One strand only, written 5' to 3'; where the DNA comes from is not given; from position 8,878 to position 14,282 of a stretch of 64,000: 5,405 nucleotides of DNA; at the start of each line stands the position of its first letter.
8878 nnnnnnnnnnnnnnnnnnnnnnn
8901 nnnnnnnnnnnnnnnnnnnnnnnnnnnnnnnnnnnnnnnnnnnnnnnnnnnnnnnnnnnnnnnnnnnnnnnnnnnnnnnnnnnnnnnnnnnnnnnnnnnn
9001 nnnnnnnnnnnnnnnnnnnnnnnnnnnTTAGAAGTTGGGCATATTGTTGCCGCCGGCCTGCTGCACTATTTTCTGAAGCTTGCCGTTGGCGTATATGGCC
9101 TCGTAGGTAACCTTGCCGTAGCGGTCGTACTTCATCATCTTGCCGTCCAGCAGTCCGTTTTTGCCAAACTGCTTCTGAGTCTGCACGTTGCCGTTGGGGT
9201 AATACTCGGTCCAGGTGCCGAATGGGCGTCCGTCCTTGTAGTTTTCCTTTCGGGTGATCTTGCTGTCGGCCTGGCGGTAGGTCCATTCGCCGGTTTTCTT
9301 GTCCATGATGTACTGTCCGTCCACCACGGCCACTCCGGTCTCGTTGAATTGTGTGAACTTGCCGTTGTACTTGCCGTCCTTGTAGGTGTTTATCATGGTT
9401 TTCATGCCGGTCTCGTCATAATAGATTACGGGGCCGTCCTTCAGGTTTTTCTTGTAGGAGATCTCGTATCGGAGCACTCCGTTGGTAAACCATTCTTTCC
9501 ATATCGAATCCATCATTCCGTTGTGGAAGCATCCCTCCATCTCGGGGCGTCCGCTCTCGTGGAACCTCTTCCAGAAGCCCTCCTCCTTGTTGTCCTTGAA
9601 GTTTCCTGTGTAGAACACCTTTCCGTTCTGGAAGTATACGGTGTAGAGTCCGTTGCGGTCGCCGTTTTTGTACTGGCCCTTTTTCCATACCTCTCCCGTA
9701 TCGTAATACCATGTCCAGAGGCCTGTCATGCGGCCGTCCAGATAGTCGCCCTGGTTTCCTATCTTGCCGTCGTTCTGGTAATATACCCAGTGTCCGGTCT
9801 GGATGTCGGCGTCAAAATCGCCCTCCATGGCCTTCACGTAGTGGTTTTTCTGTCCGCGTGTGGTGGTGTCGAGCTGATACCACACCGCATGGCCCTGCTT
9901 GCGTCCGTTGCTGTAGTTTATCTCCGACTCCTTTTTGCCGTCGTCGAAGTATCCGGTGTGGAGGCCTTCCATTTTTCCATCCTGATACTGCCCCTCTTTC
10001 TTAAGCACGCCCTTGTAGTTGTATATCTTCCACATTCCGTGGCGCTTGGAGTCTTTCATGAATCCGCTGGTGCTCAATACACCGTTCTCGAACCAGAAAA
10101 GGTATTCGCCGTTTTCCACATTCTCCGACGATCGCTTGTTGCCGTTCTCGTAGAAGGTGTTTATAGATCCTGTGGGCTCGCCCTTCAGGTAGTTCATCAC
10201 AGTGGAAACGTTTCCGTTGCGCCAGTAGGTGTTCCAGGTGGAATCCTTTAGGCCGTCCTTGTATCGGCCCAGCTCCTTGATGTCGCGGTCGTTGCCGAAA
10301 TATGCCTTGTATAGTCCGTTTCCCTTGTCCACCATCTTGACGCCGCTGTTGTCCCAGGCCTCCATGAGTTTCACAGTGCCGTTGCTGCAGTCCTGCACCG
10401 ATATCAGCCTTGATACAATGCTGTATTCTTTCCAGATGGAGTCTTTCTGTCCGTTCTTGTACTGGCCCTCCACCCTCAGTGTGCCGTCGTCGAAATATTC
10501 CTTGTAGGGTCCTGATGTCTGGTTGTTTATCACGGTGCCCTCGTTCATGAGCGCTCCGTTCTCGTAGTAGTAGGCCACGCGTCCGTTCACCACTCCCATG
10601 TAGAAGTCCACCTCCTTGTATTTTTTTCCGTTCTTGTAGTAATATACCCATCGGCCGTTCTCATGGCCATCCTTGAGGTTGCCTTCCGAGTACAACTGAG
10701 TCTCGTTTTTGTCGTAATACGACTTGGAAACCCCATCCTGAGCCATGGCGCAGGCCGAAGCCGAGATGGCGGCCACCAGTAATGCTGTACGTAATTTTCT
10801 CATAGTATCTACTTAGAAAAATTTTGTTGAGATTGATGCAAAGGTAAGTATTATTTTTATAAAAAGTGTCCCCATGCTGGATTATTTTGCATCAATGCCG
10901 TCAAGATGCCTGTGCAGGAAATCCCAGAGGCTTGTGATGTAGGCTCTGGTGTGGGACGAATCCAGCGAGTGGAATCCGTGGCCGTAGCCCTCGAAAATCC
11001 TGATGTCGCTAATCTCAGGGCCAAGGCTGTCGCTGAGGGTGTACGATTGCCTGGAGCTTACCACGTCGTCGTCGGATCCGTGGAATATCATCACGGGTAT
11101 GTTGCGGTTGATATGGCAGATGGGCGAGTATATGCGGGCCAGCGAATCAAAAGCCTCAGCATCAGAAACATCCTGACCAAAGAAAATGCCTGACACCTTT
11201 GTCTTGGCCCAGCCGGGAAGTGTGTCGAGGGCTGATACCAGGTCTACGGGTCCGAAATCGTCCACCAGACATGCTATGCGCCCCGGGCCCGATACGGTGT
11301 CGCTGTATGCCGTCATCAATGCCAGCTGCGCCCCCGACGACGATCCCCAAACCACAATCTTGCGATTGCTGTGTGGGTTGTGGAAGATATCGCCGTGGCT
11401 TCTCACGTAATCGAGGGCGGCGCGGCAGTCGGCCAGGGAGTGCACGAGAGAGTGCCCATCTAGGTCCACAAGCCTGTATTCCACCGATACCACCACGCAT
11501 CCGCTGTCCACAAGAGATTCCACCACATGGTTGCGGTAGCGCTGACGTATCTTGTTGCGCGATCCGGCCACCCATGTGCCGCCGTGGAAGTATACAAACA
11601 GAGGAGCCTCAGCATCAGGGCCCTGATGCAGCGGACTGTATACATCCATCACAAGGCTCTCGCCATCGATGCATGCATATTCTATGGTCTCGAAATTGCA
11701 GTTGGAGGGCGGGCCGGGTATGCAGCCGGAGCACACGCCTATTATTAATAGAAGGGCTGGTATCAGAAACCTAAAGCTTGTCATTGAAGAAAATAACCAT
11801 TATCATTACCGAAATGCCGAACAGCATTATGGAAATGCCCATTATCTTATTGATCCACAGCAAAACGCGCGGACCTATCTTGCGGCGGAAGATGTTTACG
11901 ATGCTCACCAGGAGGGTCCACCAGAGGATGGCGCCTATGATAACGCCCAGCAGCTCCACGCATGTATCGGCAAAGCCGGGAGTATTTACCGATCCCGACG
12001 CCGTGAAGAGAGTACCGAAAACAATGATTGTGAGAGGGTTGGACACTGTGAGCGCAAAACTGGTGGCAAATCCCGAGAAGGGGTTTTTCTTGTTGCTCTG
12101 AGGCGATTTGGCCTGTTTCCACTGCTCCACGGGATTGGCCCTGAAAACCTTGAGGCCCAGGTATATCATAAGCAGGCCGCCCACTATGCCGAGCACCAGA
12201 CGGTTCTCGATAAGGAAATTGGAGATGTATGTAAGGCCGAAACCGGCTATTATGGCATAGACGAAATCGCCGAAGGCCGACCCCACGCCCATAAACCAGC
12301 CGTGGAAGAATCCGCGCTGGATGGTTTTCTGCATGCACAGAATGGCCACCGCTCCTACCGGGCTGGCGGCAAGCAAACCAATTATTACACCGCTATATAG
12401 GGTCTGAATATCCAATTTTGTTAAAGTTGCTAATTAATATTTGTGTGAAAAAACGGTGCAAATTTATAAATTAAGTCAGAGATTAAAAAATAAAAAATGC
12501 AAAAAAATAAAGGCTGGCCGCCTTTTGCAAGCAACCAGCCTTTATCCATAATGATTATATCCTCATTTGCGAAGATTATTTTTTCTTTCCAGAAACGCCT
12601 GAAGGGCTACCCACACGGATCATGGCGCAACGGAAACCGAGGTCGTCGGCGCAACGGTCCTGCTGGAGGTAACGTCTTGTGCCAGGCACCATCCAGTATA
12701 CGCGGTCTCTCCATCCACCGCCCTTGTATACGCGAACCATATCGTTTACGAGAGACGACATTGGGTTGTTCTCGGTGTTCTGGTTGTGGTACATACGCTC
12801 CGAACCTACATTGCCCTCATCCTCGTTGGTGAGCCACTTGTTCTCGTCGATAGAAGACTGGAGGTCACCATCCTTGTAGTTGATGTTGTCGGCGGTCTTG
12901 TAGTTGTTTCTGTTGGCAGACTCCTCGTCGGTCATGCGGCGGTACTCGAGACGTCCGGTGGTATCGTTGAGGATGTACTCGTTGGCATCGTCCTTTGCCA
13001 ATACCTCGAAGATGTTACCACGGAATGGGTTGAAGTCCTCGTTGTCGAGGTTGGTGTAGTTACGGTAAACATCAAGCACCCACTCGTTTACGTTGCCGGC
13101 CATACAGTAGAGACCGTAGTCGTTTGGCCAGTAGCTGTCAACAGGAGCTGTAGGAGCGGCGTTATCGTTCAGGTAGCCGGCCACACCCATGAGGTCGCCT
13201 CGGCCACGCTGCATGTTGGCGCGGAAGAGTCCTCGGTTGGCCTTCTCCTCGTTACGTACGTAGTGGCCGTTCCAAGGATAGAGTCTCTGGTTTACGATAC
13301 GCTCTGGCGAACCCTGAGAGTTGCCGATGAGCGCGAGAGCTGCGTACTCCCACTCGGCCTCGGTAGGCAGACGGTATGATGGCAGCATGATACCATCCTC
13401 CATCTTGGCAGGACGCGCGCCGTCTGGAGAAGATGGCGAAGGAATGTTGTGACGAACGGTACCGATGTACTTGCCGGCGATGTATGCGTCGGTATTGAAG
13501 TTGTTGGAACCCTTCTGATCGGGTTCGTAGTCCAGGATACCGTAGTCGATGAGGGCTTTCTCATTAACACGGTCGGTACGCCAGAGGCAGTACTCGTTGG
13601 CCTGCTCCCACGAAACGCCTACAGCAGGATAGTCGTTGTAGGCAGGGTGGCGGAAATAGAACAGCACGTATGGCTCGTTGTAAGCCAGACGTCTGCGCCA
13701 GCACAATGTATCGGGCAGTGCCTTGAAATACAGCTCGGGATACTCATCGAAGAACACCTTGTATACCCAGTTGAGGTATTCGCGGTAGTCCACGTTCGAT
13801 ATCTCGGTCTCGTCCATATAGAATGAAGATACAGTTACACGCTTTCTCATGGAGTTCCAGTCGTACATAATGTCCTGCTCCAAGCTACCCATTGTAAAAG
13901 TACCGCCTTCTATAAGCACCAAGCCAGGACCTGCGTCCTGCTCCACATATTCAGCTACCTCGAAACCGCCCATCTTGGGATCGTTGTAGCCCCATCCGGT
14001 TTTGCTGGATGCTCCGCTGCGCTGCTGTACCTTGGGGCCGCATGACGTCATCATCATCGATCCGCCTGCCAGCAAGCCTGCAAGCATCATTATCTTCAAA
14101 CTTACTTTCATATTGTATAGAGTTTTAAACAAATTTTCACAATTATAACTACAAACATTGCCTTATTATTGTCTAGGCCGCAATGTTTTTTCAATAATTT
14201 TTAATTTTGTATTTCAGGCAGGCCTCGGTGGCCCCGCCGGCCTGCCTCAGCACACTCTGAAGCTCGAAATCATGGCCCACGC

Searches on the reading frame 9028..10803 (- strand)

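Call 18: search_protein_families(library=ncbifam, proteins=[window:9028-10803:-], max_evalue=0.001)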
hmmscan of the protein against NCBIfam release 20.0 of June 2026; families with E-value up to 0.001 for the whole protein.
window:9028-10803:- (591 aa): 1 family
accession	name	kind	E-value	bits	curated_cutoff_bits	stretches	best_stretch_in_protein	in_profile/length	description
NF033566.1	adhes_LIC20035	equivalog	1.4e-38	132.9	250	4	239-401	149-316/434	LIC20035 family adhesin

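Call 40: search_protein_families(library=pfam, proteins=[window:9028-10803:-], max_evalue=0.01)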
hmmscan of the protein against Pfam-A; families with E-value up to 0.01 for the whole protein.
window:9028-10803:- (591 aa): 1 family
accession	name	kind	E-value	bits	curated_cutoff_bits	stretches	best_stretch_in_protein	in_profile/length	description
PF07661.19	MORN_2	-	6.4e-33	109.3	29.6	2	360-380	2-22/22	MORN repeat variant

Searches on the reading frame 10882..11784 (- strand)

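Call 52: search_protein_families(library=pfam, proteins=[window:10882-11784:-], max_evalue=0.001)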
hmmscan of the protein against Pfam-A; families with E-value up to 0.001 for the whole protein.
window:10882-11784:- (300 aa): 8 families
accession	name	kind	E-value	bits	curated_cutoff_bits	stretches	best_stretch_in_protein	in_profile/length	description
PF20434.5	BD-FAE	-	6.4e-34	117.8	26.8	1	46-254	1-215/215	BD-FAE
PF07859.19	Abhydrolase_3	-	1e-13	52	25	1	63-161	1-91/210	alpha/beta hydrolase fold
PF00326.27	Peptidase_S9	-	1.3e-09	38.4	22.6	1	115-295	43-211/213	Prolyl oligopeptidase family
PF00135.34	COesterase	-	4.4e-09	36.3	27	1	40-163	82-205/515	Carboxylesterase family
PF12146.15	Hydrolase_4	-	9.1e-07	28.9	27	1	226-272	191-235/239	Serine aminopeptidase, S33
PF12697.13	Abhydrolase_6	-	4.7e-06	27.9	26.3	1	64-272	2-206/217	Alpha/beta hydrolase family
PF00561.26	Abhydrolase_1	-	9.2e-05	22.7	25.8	0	124-174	53-98/245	alpha/beta hydrolase fold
PF02129.25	Peptidase_S15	-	0.00061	20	23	0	40-182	1-132/262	X-Pro dipeptidyl-peptidase (S15 family)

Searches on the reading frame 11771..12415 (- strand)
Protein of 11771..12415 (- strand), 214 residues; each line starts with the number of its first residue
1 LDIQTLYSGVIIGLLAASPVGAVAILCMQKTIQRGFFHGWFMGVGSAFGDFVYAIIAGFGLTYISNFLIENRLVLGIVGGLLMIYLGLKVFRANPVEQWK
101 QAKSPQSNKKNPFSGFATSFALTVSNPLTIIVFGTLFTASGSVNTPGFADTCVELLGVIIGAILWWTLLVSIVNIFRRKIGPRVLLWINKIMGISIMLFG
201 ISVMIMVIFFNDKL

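Call 52: search_protein_families(library=pfam, proteins=[window:11771-12415:-], max_evalue=0.001)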
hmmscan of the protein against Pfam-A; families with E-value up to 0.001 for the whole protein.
window:11771-12415:- (214 aa): 1 family
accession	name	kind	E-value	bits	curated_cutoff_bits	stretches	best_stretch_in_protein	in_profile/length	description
PF01810.24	LysE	-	4.9e-24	85.3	25.6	1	17-205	4-191/193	LysE type translocator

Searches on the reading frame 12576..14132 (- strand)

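Call 18: search_protein_families(library=ncbifam, proteins=[window:12576-14132:-], max_evalue=0.001)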
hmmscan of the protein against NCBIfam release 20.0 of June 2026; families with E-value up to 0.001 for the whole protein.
window:12576-14132:- (518 aa): 6 families
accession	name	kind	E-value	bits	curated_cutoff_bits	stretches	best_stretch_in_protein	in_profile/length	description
TIGR03524.1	GldJ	equivalog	2.5e-132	442.4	458.2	1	7-511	2-551/559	gliding motility lipoprotein GldJ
TIGR03530.1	GldJ_short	equivalog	1.5e-108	363.2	382.9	3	22-199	9-191/396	gliding motility lipoprotein GldJ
TIGR03525.2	GldK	equivalog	1.9e-66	225.1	350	3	250-370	253-352/408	T9SS ring complex lipoprotein PorK/GldK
NF041186.1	SenA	equivalog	8.6e-11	41.8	420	1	68-190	167-293/382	selenoneine synthase SenA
NF051459.1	pyoverdine_PvdO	equivalog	7e-08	31.9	500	1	326-359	189-222/280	dihydropyoverdine dehydrogenase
TIGR03440.2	egtB_TIGR03440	equivalog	1.4e-06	27.6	360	0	70-188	172-294/413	ergothioneine biosynthesis protein EgtB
